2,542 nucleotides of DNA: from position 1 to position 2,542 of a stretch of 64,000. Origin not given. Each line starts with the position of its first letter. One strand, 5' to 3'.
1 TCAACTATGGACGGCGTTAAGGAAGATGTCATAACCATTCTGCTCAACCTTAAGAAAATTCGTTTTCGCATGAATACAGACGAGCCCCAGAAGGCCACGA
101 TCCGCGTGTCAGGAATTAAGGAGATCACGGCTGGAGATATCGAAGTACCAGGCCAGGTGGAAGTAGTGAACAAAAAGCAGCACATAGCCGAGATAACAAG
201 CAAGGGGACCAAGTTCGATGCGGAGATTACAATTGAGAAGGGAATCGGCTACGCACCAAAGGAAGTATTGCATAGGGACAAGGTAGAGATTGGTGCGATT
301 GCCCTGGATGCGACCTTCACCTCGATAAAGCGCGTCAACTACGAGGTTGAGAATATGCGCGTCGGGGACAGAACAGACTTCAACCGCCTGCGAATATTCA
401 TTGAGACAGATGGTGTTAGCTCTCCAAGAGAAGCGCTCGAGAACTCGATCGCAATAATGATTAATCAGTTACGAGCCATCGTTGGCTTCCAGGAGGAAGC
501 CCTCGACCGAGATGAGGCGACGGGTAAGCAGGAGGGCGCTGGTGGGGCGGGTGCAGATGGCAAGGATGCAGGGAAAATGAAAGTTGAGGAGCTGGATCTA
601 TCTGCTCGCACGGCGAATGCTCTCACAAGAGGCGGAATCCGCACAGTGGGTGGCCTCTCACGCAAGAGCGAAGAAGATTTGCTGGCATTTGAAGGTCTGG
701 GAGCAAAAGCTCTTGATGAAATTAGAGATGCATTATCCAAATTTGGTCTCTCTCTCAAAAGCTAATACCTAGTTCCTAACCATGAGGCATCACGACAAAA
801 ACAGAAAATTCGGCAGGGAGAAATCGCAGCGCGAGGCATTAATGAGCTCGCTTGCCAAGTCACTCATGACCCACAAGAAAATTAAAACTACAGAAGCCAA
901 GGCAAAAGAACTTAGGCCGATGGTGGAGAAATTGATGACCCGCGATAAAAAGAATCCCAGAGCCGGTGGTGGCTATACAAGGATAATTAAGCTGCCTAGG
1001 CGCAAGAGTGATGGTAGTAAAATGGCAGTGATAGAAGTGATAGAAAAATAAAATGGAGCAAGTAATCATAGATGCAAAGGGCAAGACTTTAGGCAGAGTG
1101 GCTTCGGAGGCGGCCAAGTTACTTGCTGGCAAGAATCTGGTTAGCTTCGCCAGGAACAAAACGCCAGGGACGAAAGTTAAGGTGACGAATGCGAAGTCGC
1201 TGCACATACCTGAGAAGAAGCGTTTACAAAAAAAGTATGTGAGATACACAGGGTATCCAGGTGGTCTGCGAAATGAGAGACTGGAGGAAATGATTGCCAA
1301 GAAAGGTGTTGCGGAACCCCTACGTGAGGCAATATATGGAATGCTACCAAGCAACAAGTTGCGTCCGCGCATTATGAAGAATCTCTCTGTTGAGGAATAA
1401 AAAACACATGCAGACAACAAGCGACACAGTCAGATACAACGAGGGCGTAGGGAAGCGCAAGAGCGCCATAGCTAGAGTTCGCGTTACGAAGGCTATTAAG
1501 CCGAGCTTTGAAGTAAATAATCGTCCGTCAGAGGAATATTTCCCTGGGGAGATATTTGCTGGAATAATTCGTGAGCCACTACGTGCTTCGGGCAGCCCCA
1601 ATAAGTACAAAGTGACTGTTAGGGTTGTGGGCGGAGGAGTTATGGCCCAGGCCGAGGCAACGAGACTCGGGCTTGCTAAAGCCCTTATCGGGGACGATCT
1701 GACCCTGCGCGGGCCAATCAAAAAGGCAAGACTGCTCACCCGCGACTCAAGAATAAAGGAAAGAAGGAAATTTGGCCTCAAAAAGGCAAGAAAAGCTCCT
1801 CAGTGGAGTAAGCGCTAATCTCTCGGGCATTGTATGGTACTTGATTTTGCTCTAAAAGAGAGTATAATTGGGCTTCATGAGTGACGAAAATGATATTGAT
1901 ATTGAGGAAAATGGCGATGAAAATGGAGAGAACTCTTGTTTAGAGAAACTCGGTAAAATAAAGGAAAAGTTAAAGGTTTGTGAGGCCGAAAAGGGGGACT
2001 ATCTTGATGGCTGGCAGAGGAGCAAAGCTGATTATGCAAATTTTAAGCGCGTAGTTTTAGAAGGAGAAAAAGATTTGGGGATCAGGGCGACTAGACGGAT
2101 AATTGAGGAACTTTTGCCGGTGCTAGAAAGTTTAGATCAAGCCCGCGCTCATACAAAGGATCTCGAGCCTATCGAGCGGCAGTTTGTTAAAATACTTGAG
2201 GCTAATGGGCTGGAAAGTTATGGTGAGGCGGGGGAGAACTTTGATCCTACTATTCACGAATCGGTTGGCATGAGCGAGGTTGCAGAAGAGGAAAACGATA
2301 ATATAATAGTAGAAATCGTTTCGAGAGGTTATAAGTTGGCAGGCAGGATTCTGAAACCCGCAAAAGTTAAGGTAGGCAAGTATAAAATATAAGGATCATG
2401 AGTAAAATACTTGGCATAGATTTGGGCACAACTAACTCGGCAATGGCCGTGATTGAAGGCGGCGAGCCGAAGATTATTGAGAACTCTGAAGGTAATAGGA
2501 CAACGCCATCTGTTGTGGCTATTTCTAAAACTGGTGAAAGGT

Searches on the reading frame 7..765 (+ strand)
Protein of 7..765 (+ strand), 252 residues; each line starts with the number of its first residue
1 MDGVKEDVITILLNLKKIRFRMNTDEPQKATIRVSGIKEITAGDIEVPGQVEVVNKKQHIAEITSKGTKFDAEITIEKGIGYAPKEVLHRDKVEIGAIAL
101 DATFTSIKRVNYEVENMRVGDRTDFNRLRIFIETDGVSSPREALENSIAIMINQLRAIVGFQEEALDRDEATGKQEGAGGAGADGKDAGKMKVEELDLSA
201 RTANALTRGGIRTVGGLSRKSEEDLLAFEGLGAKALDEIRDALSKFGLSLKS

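Call 49: search_protein_families(library=pfam, proteins=[window:7-765:+], max_evalue=0.001)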
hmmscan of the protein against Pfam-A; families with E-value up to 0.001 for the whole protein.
window:7-765:+ (252 aa): 4 families
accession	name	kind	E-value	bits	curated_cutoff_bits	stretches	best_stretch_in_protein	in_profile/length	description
PF01000.31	RNA_pol_A_bac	-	3.6e-23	82.5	33.9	1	2-105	14-119/119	RNA polymerase Rpb3/RpoA insert domain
PF03118.21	RNA_pol_A_CTD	-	3e-17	62.5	23.8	1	188-244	10-66/67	Bacterial RNA polymerase, alpha chain C terminal domain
PF01193.29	RNA_pol_L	-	2.2e-06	27.7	24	1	78-155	30-74/74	RNA polymerase Rpb3/Rpb11 dimerisation domain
PF14520.12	HHH_5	-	0.00027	21.8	27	1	201-244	13-56/57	Helix-hairpin-helix domain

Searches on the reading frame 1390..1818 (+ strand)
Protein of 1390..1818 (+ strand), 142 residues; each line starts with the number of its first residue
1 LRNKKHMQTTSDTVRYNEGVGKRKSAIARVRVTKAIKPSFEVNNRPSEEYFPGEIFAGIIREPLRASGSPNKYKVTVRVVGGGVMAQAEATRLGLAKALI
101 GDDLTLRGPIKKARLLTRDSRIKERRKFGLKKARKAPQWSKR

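Call 49: search_protein_families(library=pfam, proteins=[window:1390-1818:+], max_evalue=0.001)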
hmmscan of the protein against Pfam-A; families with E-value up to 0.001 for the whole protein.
window:1390-1818:+ (142 aa): 1 family
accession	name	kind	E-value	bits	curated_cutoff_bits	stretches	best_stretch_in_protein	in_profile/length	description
PF00380.25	Ribosomal_S9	-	3.2e-37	128.1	22.5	1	21-142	1-121/121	Ribosomal protein S9/S16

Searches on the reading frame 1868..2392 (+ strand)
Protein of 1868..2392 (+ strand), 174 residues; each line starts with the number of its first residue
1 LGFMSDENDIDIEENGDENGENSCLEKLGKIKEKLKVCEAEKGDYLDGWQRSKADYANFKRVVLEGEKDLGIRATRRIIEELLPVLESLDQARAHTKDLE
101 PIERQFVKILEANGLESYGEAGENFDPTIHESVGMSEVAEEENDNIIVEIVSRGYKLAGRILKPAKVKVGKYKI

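Call 49: search_protein_families(library=pfam, proteins=[window:1868-2392:+], max_evalue=0.001)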
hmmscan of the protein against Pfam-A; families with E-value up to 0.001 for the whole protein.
window:1868-2392:+ (174 aa): 1 family
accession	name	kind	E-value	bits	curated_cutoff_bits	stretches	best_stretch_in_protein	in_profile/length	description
PF01025.24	GrpE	-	2.9e-27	95.8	25.8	1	22-171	7-165/165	GrpE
